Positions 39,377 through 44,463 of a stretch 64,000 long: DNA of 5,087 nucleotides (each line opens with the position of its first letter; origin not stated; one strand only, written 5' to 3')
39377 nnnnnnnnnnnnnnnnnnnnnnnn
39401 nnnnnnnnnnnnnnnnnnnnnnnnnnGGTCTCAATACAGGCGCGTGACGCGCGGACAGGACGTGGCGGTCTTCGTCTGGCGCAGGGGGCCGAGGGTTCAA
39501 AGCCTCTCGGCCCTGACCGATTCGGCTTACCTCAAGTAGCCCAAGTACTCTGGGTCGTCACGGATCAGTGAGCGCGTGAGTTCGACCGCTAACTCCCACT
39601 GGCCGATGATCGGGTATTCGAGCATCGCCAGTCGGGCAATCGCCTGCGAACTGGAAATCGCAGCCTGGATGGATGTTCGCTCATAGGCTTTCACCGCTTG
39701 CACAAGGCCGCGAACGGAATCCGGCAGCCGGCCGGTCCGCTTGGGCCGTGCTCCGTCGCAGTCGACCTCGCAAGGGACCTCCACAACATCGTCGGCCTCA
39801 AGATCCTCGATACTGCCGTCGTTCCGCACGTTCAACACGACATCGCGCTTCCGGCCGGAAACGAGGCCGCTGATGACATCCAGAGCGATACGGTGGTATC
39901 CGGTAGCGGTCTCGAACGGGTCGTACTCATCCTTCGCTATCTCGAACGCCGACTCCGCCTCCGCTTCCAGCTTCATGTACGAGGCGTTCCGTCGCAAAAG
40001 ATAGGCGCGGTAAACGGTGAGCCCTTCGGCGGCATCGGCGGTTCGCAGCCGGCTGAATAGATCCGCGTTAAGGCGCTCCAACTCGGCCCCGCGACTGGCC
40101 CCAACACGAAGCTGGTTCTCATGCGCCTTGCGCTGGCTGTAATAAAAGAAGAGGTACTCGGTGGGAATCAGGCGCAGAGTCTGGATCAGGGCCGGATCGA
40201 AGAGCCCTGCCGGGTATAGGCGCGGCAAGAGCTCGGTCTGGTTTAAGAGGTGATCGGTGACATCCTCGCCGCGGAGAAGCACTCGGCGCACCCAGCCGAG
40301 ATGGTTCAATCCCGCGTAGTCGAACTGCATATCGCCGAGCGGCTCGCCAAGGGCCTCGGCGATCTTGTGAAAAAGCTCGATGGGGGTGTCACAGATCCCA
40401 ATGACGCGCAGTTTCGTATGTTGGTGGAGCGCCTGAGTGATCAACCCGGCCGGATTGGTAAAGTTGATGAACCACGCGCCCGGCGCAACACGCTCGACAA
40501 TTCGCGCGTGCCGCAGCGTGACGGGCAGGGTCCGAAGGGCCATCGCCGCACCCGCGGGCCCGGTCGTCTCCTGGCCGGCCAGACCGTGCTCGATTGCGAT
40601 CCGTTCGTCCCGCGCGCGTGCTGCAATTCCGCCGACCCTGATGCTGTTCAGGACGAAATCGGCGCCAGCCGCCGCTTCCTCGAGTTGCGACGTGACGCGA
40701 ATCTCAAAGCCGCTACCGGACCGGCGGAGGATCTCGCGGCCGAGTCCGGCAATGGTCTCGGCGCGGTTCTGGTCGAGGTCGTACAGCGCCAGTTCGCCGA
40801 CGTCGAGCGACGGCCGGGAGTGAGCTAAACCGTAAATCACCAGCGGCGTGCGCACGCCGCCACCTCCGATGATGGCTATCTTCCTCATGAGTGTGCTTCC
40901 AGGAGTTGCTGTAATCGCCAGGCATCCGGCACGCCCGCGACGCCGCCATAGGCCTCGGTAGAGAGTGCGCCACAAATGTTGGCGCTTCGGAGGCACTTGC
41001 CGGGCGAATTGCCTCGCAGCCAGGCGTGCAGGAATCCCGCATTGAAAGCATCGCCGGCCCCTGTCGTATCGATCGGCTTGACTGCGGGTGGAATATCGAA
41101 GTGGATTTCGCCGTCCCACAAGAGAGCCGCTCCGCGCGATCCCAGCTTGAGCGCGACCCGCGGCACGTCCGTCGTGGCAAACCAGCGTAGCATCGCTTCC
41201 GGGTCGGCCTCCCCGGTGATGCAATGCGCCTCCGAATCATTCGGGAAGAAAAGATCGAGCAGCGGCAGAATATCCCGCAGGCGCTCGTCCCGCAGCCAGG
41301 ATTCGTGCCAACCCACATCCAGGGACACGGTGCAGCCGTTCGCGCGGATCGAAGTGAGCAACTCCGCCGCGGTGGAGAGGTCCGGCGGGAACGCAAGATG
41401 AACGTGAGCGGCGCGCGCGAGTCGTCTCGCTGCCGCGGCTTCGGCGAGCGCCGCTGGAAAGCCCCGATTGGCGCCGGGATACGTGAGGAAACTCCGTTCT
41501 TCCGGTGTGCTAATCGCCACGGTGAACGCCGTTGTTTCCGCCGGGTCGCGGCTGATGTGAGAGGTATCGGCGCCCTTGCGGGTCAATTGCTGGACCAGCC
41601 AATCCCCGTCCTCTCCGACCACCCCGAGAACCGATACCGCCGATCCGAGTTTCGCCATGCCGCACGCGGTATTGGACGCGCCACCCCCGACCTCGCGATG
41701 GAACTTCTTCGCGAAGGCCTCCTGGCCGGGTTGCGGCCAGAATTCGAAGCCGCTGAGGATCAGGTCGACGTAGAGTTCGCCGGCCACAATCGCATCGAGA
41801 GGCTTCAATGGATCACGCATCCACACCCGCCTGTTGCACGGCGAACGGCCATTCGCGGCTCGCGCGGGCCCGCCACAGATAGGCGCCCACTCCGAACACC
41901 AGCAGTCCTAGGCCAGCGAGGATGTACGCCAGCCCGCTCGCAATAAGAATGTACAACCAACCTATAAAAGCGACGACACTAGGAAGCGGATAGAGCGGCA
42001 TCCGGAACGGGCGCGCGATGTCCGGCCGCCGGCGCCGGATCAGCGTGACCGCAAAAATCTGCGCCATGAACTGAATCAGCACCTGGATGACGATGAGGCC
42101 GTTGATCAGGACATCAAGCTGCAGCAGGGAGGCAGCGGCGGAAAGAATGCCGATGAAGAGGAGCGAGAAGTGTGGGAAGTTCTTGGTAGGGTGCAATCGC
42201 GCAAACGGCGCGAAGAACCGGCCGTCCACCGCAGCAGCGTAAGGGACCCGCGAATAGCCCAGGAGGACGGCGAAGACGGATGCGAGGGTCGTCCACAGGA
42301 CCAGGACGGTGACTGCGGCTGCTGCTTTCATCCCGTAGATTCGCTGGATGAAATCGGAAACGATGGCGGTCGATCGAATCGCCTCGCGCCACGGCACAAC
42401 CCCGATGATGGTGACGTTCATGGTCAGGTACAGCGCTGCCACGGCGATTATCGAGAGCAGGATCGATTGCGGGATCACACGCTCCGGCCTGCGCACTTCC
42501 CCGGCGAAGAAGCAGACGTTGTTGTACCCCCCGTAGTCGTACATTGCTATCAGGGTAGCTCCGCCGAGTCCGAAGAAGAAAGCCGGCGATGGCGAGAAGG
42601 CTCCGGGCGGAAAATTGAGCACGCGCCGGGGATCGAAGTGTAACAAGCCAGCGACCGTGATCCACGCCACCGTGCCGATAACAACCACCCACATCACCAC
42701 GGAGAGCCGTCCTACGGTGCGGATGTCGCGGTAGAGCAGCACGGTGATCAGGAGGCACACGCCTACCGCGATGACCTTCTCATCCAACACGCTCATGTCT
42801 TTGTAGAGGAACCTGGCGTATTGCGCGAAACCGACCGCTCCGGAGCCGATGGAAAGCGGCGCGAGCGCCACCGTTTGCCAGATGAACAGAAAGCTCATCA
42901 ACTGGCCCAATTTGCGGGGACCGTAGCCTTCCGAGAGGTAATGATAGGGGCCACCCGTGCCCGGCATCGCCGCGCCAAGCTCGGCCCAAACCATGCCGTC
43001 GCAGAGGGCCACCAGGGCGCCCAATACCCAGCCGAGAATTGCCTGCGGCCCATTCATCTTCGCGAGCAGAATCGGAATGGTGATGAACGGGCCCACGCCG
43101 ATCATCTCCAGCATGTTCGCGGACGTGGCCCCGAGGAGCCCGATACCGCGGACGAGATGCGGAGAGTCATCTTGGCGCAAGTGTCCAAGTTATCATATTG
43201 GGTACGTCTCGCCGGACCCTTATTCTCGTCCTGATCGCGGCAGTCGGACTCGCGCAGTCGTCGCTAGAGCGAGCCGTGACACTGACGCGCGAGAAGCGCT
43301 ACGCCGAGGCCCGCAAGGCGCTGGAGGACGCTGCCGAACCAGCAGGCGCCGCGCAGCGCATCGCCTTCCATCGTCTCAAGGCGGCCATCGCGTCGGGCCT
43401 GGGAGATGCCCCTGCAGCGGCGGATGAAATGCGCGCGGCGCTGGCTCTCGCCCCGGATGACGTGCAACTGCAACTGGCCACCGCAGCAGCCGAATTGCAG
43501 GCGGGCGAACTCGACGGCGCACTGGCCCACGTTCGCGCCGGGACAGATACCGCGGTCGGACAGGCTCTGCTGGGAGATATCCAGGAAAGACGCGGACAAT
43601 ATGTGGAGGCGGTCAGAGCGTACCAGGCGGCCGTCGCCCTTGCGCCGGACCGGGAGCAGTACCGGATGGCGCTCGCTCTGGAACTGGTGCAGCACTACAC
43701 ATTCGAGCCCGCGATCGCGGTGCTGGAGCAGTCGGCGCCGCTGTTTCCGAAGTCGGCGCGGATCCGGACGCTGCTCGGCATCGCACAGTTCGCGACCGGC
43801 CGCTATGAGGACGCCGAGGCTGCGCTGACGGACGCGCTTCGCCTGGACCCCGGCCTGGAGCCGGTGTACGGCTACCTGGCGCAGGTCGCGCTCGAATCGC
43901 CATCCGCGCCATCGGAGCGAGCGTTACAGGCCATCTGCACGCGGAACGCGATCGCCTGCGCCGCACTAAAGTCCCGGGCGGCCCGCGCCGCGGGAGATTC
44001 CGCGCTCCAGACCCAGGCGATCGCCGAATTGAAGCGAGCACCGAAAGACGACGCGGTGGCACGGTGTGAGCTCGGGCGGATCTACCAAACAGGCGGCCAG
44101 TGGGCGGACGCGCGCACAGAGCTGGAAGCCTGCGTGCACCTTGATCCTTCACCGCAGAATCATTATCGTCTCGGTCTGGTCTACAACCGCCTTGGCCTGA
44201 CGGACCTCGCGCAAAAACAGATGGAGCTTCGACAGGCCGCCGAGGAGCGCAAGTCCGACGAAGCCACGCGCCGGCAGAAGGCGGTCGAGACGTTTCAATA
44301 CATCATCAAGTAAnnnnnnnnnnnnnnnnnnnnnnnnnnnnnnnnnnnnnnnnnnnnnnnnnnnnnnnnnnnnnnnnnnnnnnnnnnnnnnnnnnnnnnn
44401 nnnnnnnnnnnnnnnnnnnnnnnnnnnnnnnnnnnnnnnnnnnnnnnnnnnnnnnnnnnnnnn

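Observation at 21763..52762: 51-nt direct repeat of the tRNA-Pro 3' half brackets a 30.9-kb segment: att-like signature of an integrated island carrying the giant gene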

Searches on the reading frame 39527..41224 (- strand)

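Call 6: search_protein_families(library=pfam, proteins=[window:39527-41224:-], max_evalue=0.01)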
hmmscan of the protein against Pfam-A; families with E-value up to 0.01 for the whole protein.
window:39527-41224:- (565 aa): 2 families
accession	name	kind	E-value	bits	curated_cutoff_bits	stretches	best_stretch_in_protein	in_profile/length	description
PF02056.22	Glyco_hydro_4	-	6.5e-43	146.9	23.2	1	115-293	1-182/183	Family 4 glycosyl hydrolase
PF11975.13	Glyco_hydro_4C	-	8.4e-39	134.2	24.1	1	303-535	1-206/211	Family 4 glycosyl hydrolase C-terminal domain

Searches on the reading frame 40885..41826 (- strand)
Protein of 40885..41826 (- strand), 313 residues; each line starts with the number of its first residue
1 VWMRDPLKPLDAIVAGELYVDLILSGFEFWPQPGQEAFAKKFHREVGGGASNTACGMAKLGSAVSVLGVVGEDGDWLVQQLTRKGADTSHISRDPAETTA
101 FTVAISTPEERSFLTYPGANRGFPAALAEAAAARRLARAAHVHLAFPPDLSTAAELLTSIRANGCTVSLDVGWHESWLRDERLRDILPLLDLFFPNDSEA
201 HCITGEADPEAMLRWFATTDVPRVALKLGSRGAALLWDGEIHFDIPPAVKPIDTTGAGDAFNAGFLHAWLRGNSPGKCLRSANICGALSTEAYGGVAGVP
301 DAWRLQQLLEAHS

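Call 6: search_protein_families(library=pfam, proteins=[window:40885-41826:-], max_evalue=0.01)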
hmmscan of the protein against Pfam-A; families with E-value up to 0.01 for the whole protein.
window:40885-41826:- (313 aa): 2 families
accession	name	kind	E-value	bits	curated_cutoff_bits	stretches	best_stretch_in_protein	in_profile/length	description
PF00294.29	PfkB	-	1.1e-47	163.3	25.8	1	17-300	9-300/302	pfkB family carbohydrate kinase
PF25270.1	Khk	-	0.0048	16.6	35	0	220-284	277-341/365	Prokaryotic ketohexokinase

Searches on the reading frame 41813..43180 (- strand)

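Call 6: search_protein_families(library=pfam, proteins=[window:41813-43180:-], max_evalue=0.01)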
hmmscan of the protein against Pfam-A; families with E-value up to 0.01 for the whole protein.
window:41813-43180:- (455 aa): 2 families
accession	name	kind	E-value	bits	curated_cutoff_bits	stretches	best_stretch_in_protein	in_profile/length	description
PF13520.12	AA_permease_2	-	2.2e-35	122.9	27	1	13-415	1-401/427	Amino acid permease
PF00324.27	AA_permease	-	3.5e-25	89.1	24.6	1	19-422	3-427/470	Amino acid permease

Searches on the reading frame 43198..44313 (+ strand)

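Call 6: search_protein_families(library=pfam, proteins=[window:43198-44313:+], max_evalue=0.01)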
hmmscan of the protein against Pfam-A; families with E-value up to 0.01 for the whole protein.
window:43198-44313:+ (371 aa): 17 families
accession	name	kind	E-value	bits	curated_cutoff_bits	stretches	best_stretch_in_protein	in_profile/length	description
PF07719.23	TPR_2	-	4.8e-19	67.3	27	2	123-151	5-33/34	Tetratricopeptide repeat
PF13432.12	TPR_16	-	6.2e-17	62.1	32.7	3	158-219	2-63/65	Tetratricopeptide repeat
PF13428.12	TPR_14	-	2.8e-15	55.7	23.5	2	122-160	4-42/44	Tetratricopeptide repeat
PF13181.12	TPR_8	-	3.5e-15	55.2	25.7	0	187-218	1-32/34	Tetratricopeptide repeat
PF14559.12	TPR_19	-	1.1e-14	55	25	1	170-220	8-58/68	Tetratricopeptide repeat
PF00515.34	TPR_1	-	1.5e-12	47.2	27.8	2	188-218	2-32/34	Tetratricopeptide repeat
PF13371.12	TPR_9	-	4.3e-11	43.1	35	1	166-218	8-60/73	Tetratricopeptide repeat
PF13431.12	TPR_17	-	2.1e-10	40.4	24.4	0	177-208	3-34/34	Tetratricopeptide repeat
PF13424.12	TPR_12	-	1.7e-09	38.2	30.1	1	184-217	42-75/77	Tetratricopeptide repeat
PF13414.12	TPR_11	-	1.9e-08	34.3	26.8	1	131-159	6-34/42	TPR repeat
PF12895.13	ANAPC3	-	1.6e-07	31.9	27.2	1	133-211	3-80/82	Anaphase-promoting complex, cyclosome, subunit 3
PF13176.12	TPR_7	-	4.3e-07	29.9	27.9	1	124-153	4-33/36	Tetratricopeptide repeat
PF13174.12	TPR_6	-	2.1e-05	25.3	26.3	0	125-151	6-32/33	Tetratricopeptide repeat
PF23914.1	TPR_CcmH_CycH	-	3.2e-05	24.2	42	1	119-215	50-149/158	Cytochrome c-type biogenesis protein H TPR domain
PF02255.21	PTS_IIA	-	0.0037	17.7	27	1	9-61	3-55/94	PTS system, Lactose/Cellobiose specific IIA subunit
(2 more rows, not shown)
